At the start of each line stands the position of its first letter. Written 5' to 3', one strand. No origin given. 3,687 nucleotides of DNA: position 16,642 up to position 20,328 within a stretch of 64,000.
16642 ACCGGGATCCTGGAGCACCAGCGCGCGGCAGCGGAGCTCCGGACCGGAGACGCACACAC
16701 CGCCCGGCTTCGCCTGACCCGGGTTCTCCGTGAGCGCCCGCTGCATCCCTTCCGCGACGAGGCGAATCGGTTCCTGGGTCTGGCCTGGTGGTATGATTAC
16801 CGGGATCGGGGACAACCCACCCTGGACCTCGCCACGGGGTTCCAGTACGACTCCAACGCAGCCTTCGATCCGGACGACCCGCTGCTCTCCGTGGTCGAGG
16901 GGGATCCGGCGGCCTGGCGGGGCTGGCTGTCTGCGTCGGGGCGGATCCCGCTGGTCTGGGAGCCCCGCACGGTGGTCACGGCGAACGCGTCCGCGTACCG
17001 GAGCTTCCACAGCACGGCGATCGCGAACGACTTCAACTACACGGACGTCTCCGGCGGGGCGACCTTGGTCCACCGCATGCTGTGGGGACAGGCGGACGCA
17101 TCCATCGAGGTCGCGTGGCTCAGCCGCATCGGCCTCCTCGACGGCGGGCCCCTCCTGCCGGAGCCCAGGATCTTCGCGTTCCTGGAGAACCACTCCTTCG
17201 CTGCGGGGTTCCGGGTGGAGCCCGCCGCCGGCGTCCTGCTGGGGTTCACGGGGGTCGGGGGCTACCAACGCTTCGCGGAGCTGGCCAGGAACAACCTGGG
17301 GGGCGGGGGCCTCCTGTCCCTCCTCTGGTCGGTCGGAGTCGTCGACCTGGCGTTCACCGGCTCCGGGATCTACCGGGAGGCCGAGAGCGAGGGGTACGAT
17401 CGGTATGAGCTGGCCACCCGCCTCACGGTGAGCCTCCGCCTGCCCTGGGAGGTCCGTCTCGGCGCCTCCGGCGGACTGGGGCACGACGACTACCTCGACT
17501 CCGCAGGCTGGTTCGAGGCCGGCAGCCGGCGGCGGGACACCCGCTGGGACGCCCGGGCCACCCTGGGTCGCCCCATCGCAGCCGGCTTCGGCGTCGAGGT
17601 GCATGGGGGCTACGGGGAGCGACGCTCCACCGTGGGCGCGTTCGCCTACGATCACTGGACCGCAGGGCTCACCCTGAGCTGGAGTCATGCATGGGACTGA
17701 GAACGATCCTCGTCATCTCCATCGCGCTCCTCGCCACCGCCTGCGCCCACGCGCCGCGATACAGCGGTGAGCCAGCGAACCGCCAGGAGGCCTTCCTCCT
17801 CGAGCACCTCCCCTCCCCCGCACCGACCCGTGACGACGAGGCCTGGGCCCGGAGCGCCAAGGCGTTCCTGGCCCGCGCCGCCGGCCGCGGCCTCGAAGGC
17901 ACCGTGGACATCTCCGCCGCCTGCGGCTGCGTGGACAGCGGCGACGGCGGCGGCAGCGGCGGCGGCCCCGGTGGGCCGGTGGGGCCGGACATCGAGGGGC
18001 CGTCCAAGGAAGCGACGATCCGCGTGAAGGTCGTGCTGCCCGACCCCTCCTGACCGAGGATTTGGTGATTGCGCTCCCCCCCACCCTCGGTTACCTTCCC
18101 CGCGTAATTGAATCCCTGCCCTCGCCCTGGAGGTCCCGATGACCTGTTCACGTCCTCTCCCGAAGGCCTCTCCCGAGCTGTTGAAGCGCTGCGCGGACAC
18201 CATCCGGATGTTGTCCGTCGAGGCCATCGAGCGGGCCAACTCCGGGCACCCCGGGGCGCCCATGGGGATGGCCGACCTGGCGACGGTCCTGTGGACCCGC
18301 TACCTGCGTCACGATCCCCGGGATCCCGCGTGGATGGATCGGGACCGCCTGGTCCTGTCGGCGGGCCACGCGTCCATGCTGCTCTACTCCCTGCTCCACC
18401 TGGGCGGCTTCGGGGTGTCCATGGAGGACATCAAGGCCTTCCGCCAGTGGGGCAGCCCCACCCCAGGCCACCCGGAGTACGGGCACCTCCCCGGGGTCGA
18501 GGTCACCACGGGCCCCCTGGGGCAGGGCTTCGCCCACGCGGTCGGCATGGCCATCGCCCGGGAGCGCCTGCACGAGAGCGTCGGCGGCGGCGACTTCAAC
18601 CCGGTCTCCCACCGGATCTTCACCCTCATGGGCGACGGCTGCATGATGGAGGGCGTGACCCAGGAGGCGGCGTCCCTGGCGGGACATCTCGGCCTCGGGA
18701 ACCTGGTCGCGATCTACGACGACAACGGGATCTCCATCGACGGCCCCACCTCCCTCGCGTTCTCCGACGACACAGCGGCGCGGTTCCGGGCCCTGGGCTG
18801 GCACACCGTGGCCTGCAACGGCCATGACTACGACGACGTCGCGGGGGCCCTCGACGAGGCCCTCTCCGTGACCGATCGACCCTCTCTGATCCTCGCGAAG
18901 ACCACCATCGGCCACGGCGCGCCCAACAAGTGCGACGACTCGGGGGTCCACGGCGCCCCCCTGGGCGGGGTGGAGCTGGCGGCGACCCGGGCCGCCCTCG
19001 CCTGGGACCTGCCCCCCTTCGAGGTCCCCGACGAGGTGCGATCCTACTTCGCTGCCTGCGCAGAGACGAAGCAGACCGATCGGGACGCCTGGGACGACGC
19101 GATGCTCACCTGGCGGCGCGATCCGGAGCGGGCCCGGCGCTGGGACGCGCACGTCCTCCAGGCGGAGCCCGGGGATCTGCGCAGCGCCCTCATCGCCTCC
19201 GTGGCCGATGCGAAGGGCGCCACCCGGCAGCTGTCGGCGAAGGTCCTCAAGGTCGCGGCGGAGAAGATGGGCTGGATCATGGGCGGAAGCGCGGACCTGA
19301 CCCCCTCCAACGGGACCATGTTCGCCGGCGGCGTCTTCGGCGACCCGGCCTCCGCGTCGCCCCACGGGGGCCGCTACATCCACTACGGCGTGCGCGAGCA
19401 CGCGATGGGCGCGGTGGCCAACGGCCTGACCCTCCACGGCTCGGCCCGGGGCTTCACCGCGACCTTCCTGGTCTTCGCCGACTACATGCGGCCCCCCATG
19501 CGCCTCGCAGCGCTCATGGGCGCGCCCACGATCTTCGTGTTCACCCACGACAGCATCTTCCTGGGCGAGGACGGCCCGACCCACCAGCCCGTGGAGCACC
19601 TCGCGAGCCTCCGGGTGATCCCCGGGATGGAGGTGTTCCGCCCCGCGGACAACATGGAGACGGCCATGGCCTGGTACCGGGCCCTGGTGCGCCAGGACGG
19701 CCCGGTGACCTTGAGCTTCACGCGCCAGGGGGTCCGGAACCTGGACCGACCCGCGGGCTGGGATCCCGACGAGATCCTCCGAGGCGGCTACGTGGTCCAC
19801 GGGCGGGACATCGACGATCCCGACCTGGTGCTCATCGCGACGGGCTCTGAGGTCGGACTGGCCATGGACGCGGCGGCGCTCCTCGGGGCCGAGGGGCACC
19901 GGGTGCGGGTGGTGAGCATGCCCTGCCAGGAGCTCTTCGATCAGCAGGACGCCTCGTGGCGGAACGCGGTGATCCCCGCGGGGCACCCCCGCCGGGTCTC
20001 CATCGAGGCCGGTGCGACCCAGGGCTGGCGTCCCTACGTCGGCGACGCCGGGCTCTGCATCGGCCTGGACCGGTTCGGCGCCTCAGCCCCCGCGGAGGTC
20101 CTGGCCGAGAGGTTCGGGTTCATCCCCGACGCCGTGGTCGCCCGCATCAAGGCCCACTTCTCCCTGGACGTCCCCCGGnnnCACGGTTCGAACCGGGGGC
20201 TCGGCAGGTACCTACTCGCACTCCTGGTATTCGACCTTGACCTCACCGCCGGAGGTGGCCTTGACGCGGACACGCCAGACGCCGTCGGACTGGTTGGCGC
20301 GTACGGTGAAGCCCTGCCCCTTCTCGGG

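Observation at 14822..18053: Putative envelope selenoredox operon: Sec-redoxin exported protein, then a TPR/beta-barrel outer-membrane-like protein, then a small lipoprotein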

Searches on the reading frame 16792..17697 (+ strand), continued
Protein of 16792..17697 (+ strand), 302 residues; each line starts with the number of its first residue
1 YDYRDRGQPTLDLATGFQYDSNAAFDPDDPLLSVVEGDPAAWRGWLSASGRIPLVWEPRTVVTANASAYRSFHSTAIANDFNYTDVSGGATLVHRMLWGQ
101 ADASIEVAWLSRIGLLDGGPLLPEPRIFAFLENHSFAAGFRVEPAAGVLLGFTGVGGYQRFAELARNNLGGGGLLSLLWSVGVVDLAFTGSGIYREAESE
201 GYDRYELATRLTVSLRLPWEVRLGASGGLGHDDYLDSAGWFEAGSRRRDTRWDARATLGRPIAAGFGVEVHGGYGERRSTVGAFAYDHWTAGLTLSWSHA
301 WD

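Call 61: find_encoding_contigs(protein=P0041, flank=5000, max_places=3)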
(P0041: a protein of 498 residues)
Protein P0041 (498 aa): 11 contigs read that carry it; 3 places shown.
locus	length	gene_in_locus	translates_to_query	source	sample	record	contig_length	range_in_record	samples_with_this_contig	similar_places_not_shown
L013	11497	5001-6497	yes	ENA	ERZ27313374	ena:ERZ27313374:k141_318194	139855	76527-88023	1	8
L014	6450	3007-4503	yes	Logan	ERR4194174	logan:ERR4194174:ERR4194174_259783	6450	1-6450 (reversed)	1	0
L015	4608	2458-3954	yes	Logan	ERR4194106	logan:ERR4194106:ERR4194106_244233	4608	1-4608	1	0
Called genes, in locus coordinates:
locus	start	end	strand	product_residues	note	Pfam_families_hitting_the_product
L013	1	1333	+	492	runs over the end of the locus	PF00370:FGGY_N, PF02782:FGGY_C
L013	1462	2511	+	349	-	-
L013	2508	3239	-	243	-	PF00117:GATase, PF07722:Peptidase_C26 (weak)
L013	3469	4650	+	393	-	-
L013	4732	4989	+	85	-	-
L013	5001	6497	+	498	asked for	-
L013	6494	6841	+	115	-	-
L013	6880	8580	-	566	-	PF04055:Radical_SAM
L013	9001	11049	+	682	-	-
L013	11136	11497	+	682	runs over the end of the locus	-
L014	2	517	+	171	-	?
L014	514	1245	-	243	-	PF00117:GATase, PF07722:Peptidase_C26 (weak)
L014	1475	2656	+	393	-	-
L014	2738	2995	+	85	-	-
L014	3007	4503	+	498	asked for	-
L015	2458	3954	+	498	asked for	-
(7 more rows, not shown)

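Call 64: find_encoding_contigs(protein=P0042, flank=4000, max_places=2)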
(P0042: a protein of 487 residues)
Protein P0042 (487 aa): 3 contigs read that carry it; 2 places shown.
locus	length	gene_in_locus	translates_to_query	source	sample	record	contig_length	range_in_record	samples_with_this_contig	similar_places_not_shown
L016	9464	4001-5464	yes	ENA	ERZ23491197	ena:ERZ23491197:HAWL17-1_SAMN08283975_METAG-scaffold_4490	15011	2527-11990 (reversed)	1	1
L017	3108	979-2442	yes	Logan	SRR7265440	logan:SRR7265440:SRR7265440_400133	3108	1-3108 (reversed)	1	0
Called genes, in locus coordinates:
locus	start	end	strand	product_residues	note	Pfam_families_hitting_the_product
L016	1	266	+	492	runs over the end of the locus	PF00370:FGGY_N, PF02782:FGGY_C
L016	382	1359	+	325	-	PF23416:DUF7107 (faint)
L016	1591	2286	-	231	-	PF00117:GATase, PF07722:Peptidase_C26 (faint)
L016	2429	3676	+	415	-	-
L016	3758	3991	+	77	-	-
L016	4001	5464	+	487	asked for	-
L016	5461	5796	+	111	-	-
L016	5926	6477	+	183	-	PF07879:PHB_acc_N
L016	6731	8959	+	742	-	-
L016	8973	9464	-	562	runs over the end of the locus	PF04055:Radical_SAM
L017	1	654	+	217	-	?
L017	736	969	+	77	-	-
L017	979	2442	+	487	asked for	-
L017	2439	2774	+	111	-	-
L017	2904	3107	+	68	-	?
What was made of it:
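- Checked: More distant loci keep a 4-nt gene 2/gene 3 overlap but have a 9-11 nt gap between genes 1 and 2 (calls 61, 64).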

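Call 65: find_encoding_contigs(protein=P0045, flank=4000, max_places=2)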
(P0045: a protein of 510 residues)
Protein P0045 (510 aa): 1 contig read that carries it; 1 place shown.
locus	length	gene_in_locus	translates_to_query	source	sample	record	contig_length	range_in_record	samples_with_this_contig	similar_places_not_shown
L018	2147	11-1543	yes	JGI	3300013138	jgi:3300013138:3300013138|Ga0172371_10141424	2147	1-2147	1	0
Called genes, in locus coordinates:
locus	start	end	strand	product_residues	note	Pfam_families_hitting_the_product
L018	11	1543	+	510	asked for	-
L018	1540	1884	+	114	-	-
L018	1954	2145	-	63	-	?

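Call 66: find_encoding_contigs(protein=P0047, flank=4000, max_places=2)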
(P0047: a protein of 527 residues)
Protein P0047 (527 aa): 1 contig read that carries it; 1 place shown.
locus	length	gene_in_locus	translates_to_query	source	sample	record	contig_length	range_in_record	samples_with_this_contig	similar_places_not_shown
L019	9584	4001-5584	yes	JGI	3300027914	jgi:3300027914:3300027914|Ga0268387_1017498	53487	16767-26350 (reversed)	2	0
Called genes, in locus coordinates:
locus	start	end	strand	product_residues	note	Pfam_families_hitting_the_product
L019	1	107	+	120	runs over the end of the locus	PF02627:CMD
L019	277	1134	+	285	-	PF03781:FGE-sulfatase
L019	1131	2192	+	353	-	PF03781:FGE-sulfatase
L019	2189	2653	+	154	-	PF00581:Rhodanese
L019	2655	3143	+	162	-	PF07291:MauE, PF07681:DoxX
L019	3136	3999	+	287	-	PF13462:Thioredoxin_4, PF01323:DSBA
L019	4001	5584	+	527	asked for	PF14559:TPR_19 (weak), PF04575:SlipAM (faint)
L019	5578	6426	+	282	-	-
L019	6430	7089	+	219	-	-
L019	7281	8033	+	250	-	PF17131:TP_0789-like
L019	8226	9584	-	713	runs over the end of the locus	PF11992:TgpA_N, PF01841:Transglut_core, PF13559:DUF4129 (weak)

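Call 80: search_solved_structures(query=A2, max_evalue=1)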
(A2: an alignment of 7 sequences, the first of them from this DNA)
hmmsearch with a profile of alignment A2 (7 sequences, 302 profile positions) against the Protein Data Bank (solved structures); distinct sequences matched with E-value up to 1: 0.

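Call 85: find_encoding_contigs(protein=P0046, flank=5000, max_places=2)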
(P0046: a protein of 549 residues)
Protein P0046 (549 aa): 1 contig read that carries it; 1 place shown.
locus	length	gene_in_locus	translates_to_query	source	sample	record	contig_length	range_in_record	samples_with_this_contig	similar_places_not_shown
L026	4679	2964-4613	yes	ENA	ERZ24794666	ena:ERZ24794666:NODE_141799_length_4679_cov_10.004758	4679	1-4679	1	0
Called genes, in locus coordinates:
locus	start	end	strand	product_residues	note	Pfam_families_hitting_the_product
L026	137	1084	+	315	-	PF25087:GMPPB_C (faint), PF00132:Hexapep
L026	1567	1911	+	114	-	-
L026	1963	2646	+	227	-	-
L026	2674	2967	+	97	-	-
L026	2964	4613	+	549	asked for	PF14559:TPR_19 (faint)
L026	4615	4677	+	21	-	?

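Call 86: find_encoding_contigs(protein=P0049, flank=5000, max_places=2)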
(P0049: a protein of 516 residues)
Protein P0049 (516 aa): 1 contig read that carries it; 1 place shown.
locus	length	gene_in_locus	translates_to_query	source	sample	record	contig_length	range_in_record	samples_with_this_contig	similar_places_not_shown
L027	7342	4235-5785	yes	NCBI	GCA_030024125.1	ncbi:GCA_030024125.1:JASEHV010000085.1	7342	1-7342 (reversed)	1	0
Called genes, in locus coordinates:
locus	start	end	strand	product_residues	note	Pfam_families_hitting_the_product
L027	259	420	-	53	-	-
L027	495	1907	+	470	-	PF11617:Cu-binding_MopE (faint), PF03781:FGE-sulfatase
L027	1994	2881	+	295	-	PF00581:Rhodanese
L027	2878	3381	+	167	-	PF07291:MauE, PF07681:DoxX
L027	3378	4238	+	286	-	PF13462:Thioredoxin_4, PF01323:DSBA, PF13743:Thioredoxin_5 (faint)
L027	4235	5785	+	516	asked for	PF07719:TPR_2 (faint), PF13414:TPR_11 (faint), PF13432:TPR_16, PF14559:TPR_19, PF13431:TPR_17 (faint), PF13428:TPR_14 (weak), PF14559:TPR_19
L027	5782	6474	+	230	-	-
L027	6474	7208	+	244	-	-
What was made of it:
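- A thioredoxin-fold gene sits directly upstream of the barrel in both clades (calls 66, 86).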

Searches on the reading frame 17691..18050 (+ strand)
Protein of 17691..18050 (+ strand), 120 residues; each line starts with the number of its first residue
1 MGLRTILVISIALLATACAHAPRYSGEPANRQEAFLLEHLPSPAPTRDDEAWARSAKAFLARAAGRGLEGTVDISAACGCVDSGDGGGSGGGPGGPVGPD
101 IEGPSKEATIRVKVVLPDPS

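Call 5: search_protein_families(library=pfam, max_evalue=1, proteins=[window:17691-18050:+])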
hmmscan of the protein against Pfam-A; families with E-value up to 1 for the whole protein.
window:17691-18050:+ (120 aa): 0 families

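Call 22: search_protein_families(library=ncbifam, max_evalue=10, proteins=[window:17691-18050:+])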
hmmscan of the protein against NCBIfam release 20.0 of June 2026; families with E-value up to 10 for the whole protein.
window:17691-18050:+ (120 aa): 0 families

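Call 97: predict_structure(protein=window:17691-18050:+)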
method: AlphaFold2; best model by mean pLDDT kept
length: 120 residues; sequences in the alignment: 1
mean_pLDDT: 42.7   pTM: 0.27
mean pLDDT of the five models: 42.7, 40.7, 40.7, 40.6, 38.9
residues with pLDDT >= 90: 0; 70-90: 0; 50-70: 27; < 50: 93
segments of 3 or more residues with pLDDT < 50: 3-26, 40-50, 67-120
pLDDT, mean of each block of 10 residues (from residue 1): 39 37 47 56 41 53 50 39 38 36 36 40
secondary structure, 60 per line:
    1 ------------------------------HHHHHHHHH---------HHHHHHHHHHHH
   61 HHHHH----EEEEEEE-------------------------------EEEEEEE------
elements in order: H31-39 H49-65 E70-76 E108-114
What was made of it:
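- Tried and rejected: The single-sequence model has pLDDT 42.7 and was not used (call 97).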

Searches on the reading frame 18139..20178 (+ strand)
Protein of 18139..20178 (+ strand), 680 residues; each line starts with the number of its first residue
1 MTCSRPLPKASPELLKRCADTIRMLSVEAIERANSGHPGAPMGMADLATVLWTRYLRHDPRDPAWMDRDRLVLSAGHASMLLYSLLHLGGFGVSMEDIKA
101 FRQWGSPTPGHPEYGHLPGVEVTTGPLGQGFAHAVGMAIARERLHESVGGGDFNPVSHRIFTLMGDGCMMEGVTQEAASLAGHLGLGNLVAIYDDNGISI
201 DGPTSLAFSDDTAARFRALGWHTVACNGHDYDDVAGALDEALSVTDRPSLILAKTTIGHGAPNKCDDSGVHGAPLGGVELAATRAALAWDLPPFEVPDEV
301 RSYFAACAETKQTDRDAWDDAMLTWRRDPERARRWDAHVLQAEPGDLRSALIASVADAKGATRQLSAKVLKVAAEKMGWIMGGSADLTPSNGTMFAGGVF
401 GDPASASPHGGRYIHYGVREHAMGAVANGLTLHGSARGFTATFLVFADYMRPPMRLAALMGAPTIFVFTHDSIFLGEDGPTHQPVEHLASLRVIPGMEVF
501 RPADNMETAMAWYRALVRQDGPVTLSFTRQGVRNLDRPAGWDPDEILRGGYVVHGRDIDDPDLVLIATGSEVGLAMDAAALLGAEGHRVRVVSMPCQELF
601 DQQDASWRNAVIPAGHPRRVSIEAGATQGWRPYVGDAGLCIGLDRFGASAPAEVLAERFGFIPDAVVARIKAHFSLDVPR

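Call 12: find_encoding_contigs(protein=window:18139-20178:+, flank=10000, max_places=6)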
Protein window:18139-20178:+ (680 aa): no gene with exactly this product is on record in the collection.
